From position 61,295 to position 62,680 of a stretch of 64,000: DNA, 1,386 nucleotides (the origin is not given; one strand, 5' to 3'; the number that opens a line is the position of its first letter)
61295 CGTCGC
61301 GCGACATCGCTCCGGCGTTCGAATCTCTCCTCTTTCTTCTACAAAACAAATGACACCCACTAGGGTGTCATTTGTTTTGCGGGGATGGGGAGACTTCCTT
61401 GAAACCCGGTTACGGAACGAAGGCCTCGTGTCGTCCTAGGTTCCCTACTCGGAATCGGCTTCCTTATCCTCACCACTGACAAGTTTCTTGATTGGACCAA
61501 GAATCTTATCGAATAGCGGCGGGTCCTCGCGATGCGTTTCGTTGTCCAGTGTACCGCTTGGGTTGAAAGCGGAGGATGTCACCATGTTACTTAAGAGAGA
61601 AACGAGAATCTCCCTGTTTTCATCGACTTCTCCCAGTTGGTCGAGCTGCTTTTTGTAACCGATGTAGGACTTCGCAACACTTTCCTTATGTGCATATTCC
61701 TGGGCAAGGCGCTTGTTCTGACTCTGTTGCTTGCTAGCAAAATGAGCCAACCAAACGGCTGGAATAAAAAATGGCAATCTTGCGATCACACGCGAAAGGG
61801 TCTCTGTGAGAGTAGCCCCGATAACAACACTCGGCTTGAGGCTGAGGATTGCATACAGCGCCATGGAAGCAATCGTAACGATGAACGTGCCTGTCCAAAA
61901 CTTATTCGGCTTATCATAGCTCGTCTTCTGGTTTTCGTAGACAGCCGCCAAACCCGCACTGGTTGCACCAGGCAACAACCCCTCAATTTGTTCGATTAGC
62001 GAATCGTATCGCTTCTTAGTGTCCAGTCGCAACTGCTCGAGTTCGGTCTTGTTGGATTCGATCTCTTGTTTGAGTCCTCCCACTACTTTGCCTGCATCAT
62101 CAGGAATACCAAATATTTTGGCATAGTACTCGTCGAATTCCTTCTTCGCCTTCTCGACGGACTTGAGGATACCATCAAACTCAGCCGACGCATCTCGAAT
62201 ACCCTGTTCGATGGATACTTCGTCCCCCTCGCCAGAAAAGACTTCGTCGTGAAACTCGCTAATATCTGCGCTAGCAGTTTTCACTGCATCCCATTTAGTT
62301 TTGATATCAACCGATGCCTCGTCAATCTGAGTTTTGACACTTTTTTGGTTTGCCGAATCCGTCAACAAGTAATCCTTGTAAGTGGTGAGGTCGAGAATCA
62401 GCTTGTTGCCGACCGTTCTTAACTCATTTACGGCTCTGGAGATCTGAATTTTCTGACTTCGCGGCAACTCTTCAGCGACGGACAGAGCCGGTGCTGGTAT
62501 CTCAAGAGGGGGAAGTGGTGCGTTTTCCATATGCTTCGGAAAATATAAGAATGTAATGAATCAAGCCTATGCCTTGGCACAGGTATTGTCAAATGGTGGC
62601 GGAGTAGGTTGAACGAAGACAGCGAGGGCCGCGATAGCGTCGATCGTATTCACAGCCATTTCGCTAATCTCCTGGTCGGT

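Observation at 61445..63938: Candidate defence island: HEPN/Abi_C-like protein, small ORF, coiled-coil + 2-TM hairpin protein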

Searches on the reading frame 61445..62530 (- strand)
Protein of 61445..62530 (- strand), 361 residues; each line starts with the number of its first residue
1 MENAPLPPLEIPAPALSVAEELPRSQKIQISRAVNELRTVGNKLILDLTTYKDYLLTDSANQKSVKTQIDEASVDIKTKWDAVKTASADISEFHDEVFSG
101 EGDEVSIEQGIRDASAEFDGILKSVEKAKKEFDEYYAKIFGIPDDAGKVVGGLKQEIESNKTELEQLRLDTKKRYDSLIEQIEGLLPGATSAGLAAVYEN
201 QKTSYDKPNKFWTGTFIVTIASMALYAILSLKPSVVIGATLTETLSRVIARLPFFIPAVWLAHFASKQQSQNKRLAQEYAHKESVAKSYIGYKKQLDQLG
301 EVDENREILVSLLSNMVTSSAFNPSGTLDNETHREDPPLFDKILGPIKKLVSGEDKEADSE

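Call 3: search_protein_families(library=pfam, proteins=[window:61445-62530:-], max_evalue=1)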
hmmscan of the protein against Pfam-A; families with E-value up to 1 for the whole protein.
window:61445-62530:- (361 aa): 4 families
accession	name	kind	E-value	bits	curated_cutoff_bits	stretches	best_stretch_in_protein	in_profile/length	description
PF08665.17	PglZ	-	0.041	14.3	25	1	162-207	17-61/179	PglZ domain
PF24319.2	DUF7491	-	0.086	13.5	30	0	62-134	9-81/90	Coiled-coil region of unknown function (DUF7491)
PF19510.5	DUF6044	-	0.093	11.6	27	1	196-273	292-367/564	Protein of unknown function (DUF6044)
PF07743.18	HSCB_C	-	0.67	10.8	22.1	0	156-186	18-48/74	HSCB C-terminal oligomerisation domain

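Call 4: search_protein_families(library=padloc, proteins=[window:61445-62530:-], max_evalue=1)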
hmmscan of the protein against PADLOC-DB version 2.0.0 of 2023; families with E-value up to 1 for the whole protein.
window:61445-62530:- (361 aa): 0 families

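Call 5: search_protein_families(library=ncbifam, proteins=[window:61445-62530:-], max_evalue=1)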
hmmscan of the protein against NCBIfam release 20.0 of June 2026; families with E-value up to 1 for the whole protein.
window:61445-62530:- (361 aa): 6 families
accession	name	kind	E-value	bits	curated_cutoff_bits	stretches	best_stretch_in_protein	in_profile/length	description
TIGR02168.1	SMC_prok_B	equivalog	0.019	12.7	567.35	1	30-173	796-935/1181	chromosome segregation protein SMC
TIGR00556.1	pantethn_trn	domain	0.042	13.9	45.35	1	261-291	36-66/128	phosphopantetheine--protein transferase domain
TIGR04527.1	mycoplas_twoTM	subfamily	0.043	13.5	125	1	83-220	49-191/248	MG_279/MG_280 family protein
TIGR02368.1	dimeth_PyL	equivalog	0.11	11.1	369.1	1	89-165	192-264/466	[dimethylamine--corrinoid protein] Co-methyltransferase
NF045487.1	ASRP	equivalog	0.24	10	300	1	61-181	356-479/593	archaea-specific SMC-related protein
NF047515.1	SpiroCoCo_C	equivalog_domain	0.53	9.4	125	1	71-184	104-215/313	SpiroCoCo family coiled-coil protein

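Call 14: find_encoding_contigs(protein=window:61445-62530:-, flank=10000, max_places=6)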
Protein window:61445-62530:- (361 aa): 2 contigs read that carry it; 2 places shown.
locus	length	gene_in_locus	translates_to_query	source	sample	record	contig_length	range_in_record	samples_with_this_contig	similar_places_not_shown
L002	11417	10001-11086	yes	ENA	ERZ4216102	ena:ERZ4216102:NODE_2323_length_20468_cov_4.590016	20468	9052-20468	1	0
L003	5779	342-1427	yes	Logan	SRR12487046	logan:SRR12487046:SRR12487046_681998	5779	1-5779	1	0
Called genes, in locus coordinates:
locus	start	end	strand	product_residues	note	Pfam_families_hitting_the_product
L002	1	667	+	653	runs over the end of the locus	-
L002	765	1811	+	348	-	PF13091:PLDc_2, PF00614:PLDc (faint), PF13091:PLDc_2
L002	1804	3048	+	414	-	PF05496:RuvB_N, PF00158:Sigma54_activat (faint), PF00004:AAA, PF07724:AAA_2 (weak), PF07728:AAA_5 (weak), PF13173:AAA_14 (weak), PF16193:AAA_assoc_2, PF12002:MgsA_C, +1 more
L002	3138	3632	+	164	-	-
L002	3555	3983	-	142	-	PF02367:TsaE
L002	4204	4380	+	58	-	-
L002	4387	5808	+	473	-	PF01425:Amidase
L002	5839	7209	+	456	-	PF02481:DNA_processg_A (faint), PF18306:LDcluster4, PF03641:Lysine_decarbox, PF18306:LDcluster4, PF03641:Lysine_decarbox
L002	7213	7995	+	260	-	PF01790:LGT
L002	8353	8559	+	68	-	-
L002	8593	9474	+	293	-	PF14355:Abi_C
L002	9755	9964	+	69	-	-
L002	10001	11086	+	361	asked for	-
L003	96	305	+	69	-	-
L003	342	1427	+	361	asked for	-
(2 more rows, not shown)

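Call 15: find_homologous_proteins(query=window:61445-62530:-)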
Query window:61445-62530:- (361 aa): 488 proteins with E <= 0.001 among 5052 candidates; the best 120 are listed.
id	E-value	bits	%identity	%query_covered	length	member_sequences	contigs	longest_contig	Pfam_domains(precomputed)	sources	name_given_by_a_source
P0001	1.0e-183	628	99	82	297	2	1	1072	-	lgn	-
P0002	3.1e-82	295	44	95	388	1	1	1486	-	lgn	-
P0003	7.6e-81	290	44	92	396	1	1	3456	-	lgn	-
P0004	4.5e-80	287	41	96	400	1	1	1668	-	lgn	-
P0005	1.1e-78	283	44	89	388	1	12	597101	PF14643.12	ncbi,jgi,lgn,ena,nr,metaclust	ncbi:MAG TPA: hypothetical protein DDY52_01470 [Candidatus Moranbacteria bacterium]|nr:MAG: hypothet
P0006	2.5e-78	282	42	93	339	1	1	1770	-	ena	-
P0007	2.5e-77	278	43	93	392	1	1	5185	-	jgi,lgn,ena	-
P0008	4.9e-77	277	43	92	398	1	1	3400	-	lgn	-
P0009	1.1e-76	276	43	89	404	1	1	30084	-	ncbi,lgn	-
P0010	1.6e-76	276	41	93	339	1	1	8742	-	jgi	-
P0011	6.4e-73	264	43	89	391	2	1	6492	-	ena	-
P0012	1.4e-70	256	40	92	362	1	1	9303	-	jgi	-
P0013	3.5e-70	255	41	88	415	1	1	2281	-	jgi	jgi:hypothetical protein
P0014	8.9e-70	254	42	86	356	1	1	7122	-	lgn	-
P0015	4.8e-66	241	39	89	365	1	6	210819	-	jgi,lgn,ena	-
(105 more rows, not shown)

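Call 18: search_protein_families(library=pfam, alignment_id=A1, max_evalue=1)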
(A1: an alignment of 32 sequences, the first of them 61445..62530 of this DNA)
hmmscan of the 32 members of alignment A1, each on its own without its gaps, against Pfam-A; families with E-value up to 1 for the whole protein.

A. member 1, window:61445-62530:- (361 aa): 4 families
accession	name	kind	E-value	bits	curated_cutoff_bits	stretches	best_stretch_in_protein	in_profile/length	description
PF08665.17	PglZ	-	0.041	14.3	25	1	162-207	17-61/179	PglZ domain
PF24319.2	DUF7491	-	0.086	13.5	30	0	62-134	9-81/90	Coiled-coil region of unknown function (DUF7491)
PF19510.5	DUF6044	-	0.093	11.6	27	1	196-273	292-367/564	Protein of unknown function (DUF6044)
PF07743.18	HSCB_C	-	0.67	10.8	22.1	0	156-186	18-48/74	HSCB C-terminal oligomerisation domain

B. families by the number of members that match (of 32 scanned): 164 families (the first 25 are shown)
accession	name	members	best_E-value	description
PF06667.17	PspB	7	0.012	Phage shock protein B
PF10046.14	BLOC1_2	5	0.00019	Biogenesis of lysosome-related organelles complex-1 subunit 2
PF20563.3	DUF6773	5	0.0016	Family of unknown function (DUF6773)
PF06013.18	WXG100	5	0.02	Proteins of 100 residues with WXG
PF08581.15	Tup_N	4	0.0047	Tup N-terminal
PF10933.14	DUF2827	4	0.0086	Protein of unknown function (DUF2827)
PF06103.16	DUF948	4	0.01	Bacterial protein of unknown function (DUF948)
PF02646.22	RmuC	4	0.02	RmuC family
PF06818.20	Fez1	3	0.0039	Fez1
PF02284.21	COX5A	3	0.0048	Cytochrome c oxidase subunit Va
PF11727.13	ISG65-75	3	0.0055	Invariant surface glycoprotein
PF10157.14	BORCS6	3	0.007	BLOC-1-related complex sub-unit 6 C-terminal helix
PF04977.20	DivIC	3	0.011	Septum formation initiator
PF00745.25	GlutR_dimer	3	0.02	Glutamyl-tRNAGlu reductase, dimerisation domain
PF01757.29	Acyl_transf_3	3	0.026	Acyltransferase domain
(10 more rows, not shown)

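Call 19: find_related_loci(query=A1, collection=genome_contigs, flank=8000)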
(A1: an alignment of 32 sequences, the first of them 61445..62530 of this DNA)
Query A1 (361 aa) in genome_contigs; peptide patterns used: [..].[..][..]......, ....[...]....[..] (x = any residue, [..] = any of these).
186 stretches matched a pattern; 155 encode a relative of the query (tblastn E <= 1e-3); the best 80 are kept; 80 distinct loci.
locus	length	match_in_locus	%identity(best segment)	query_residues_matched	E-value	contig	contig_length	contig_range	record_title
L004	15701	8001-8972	44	26-345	1e-87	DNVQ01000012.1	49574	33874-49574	MAG TPA_asm: Candidatus Moraniibacteriota bacterium isolate UBA12141 contig_432, whole genome shotgun sequence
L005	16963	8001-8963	43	26-345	2e-85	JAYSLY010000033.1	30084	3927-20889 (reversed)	MAG: bacterium isolate GFS_10512 GFS_10512_32, whole genome shotgun sequence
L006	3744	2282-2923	46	122-345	1e-57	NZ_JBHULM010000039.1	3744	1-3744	Lacinutrix gracilariae strain KCTC 42808 soapdenovo_K_127_39, whole genome shotgun sequence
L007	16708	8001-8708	44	120-345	3e-57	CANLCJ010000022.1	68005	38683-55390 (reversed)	uncultured Flavobacteriaceae bacterium isolate 136.fasta genome assembly, contig: NODE_22, whole genome shotgun sequence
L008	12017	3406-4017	47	135-345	3e-57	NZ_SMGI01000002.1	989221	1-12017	Winogradskyella wandonensis strain CECT 8445 Ga0244634_102, whole genome shotgun sequence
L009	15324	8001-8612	47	135-345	2e-57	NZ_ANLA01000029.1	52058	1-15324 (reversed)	Xanthomarina gelatinilytica strain AK20 contig29, whole genome shotgun sequence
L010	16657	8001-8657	44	117-345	4e-56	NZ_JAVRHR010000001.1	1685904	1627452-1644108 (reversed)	Croceitalea rosinachiae strain F388 1, whole genome shotgun sequence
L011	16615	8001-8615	45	134-345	9e-56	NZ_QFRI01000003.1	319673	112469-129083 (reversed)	Algibacter marinivivus strain ZY111 conting3, whole genome shotgun sequence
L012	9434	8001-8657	42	117-345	3e-55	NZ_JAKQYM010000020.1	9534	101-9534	Polaribacter marinus strain MSW13 NODE_20_length_9534_cov_432.452681, whole genome shotgun sequence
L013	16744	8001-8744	42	106-344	2e-55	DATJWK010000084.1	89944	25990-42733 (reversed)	MAG TPA_asm: Puia sp. isolate SMAG_U15097 k141_1723905, whole genome shotgun sequence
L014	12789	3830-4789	35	46-352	2e-54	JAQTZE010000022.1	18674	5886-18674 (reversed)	MAG: Sulfurimonas sp. isolate STC_53 NODE_6288_length_18674_cov_15.207689_Sandtown_C, whole genome shotgun sequence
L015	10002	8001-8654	43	117-344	3e-54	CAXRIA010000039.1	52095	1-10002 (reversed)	MAG: Flavobacteriaceae bacterium isolate YZ12B_5.66 genome assembly, contig: k141_1260515, whole genome shotgun sequence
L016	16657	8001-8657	44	117-345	5e-54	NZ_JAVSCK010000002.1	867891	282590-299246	Hwangdonia seohaensis strain HD-3 32177_scaffold2, whole genome shotgun sequence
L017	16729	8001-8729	40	101-340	1e-53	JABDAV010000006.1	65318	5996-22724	MAG: Bacteroidetes bacterium isolate BWOrgHeat_Nextera19_MAG5 3300020669.a:Ga0206903_10007, whole genome shotgun sequenc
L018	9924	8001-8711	42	111-345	4e-53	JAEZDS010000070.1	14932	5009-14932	MAG: Bacteroidetes bacterium isolate OH_CBrB_302 k127_3964393, whole genome shotgun sequence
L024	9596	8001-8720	39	102-338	1e-49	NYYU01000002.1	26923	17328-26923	MAG: Parcubacteria group bacterium isolate ARS72 36935, whole genome shotgun sequence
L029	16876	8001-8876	34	76-356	4e-47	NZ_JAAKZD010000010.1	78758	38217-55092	Campylobacter concisus strain H32O-S1 ASC1_t_contig00010, whole genome shotgun sequence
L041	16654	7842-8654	38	90-352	3e-45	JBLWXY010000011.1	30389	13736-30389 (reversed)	MAG: Pseudidiomarina sp. isolate EA23-05 A23maxbin.015RE.5K@11, whole genome shotgun sequence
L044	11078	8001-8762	39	90-337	5e-45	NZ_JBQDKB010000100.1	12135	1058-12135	MAG: Marinobacter sp. isolate AOP31_B2_surf _bin _1 AOP31_B2_surf.bin.1_100, whole genome shotgun sequence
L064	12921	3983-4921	27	21-343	9e-42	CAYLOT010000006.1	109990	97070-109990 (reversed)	MAG TPA_asm: uncultured Chryseobacterium sp. isolate SRP278252_co3_60 genome assembly, contig: NODE_142_length_109990_co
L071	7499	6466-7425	28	21-351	4e-41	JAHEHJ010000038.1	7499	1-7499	MAG: Flavobacterium sp. isolate Ww45 NODE_12367_length_7499_cov_6.156682, whole genome shotgun sequence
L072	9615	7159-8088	33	70-347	1e-45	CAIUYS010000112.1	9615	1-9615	MAG: uncultured Methylococcaceae bacterium isolate Ja1-D4_bin-692 genome assembly, contig: bin-692:112/711, whole genome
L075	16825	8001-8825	35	76-339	1e-40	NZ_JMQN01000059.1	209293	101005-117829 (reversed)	Marinobacterium lacunae strain AK27 AUG5_contig_18, whole genome shotgun sequence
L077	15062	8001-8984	32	29-359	5e-41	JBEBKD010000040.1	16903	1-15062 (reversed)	MAG: Lysobacteraceae bacterium isolate TF_15 NODE_1344_length_16903_cov_45.192038, whole genome shotgun sequence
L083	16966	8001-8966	33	37-356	2e-41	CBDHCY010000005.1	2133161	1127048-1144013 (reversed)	MAG: Leptospiria bacterium isolate 056157e5-5cb5-417b-a9fb-2cd97697e967 genome assembly, contig: contig_5, whole genome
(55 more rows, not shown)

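Call 21: predict_structure(alignment_id=A1)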
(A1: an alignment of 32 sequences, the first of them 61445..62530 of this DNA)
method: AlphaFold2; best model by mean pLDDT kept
length: 361 residues; sequences in the alignment: 32
mean_pLDDT: 70.9   pTM: 0.38
mean pLDDT of the five models: 70.9, 70.7, 65.5, 64.9, 64.6
residues with pLDDT >= 90: 2; 70-90: 237; 50-70: 75; < 50: 47
segments of 3 or more residues with pLDDT < 50: 1-23, 101-103, 336-340, 352-361
pLDDT, mean of each block of 10 residues (from residue 1): 36 39 55 72 75 60 63 77 76 63 58 77 80 79 71 80 88 84 65 81 86 88 85 72 76 79 85 85 83 78 79 78 59 51 52 41 36
secondary structure, 60 per line:
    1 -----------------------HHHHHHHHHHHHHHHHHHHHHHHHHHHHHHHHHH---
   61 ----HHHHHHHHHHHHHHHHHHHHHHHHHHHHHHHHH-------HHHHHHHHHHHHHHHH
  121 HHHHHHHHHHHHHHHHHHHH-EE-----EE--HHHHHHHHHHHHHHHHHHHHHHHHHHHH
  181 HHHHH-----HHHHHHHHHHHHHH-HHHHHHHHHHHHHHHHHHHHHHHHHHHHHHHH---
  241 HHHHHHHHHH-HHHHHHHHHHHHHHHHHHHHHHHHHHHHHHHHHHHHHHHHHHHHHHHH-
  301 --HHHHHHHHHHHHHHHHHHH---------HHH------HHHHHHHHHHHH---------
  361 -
elements in order: H24-57 H65-97 H105-140 H153-185 H191-204 H206-237 H241-250 H252-299 H303-321 H340-351

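Call 29: fold_search(model_id=the predicted structure, library=pdb)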
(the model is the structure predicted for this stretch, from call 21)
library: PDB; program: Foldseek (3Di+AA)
matches with E <= 10: 61; with E <= 0.001: 0
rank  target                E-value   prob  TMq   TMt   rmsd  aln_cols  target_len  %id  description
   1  8rz0_A                1.8e+00  0.75  0.22  0.59   4.5       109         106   14  Synthetic immunogen RH5-34EM bound to monoclonal antibody R5.016 (released 2024-07-17)
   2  3edv_B                2.0e+00  0.23  0.25  0.27  21.0       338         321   13  Crystal Structure of Repeats 14-16 of Beta2-Spectrin (released 2009-01-20)
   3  6ikn_A                2.4e+00  0.10  0.17  0.19  54.3       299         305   12  Crystal structure of the GAS7 F-BAR domain (released 2019-10-16)
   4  6ek7                  2.4e+00  0.06  0.16  0.16  44.5       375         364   10  YaxA from Yersinia enterocolitica (released 2018-05-16)
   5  8otz_BR               2.4e+00  0.06  0.15  0.13  33.1       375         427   12  48-nm repeat of the native axonemal doublet microtubule from bovine sperm (released 2023-11-22)
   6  6ikn_B                2.5e+00  0.10  0.18  0.20  54.5       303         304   12  Crystal structure of the GAS7 F-BAR domain (released 2019-10-16)
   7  9a72_A                3.4e+00  0.15  0.19  0.22  32.2       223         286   11  Integrative model of YFMS-CHEW by crosslinking MS and deep learning (released 2024-09-18)
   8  6uuj_H                3.4e+00  0.13  0.18  0.30   7.6       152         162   12  Structure of PE5-PPE4-EspG3 complex from the type VII (ESX-3) secretion system, space group P212121 (released 2020-01-29)
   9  2d1l_A                3.4e+00  0.11  0.20  0.27  41.3       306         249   10  Structure of F-actin binding domain IMD of MIM (Missing In Metastasis) (released 2006-09-12)
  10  6iko_A                3.4e+00  0.08  0.17  0.19  54.9       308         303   14  Crystal structure of mouse GAS7cb (released 2019-10-16)
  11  6uuj_B                3.6e+00  0.12  0.18  0.30   7.8       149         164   13  Structure of PE5-PPE4-EspG3 complex from the type VII (ESX-3) secretion system, space group P212121 (released 2020-01-29)
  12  6ixg_B                3.6e+00  0.08  0.13  0.20  31.9       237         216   11  Crystal structure of native apo SH3BP5 (P41) (released 2019-03-20)
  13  6xz6_A                3.7e+00  0.44  0.21  0.34   9.1       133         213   13  Structure of the trypanosome brucei factor H receptor bound to domain D5 of bovine factor H (released 2020-03-25)
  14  7zw4_A                3.7e+00  0.06  0.14  0.17  41.7       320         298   12  Crystal structure of Talin R7R8 domains with Caskin-2 LD-peptide (released 2023-05-31)
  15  8rz0_E                4.1e+00  0.47  0.22  0.58   4.5       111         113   14  Synthetic immunogen RH5-34EM bound to monoclonal antibody R5.016 (released 2024-07-17)
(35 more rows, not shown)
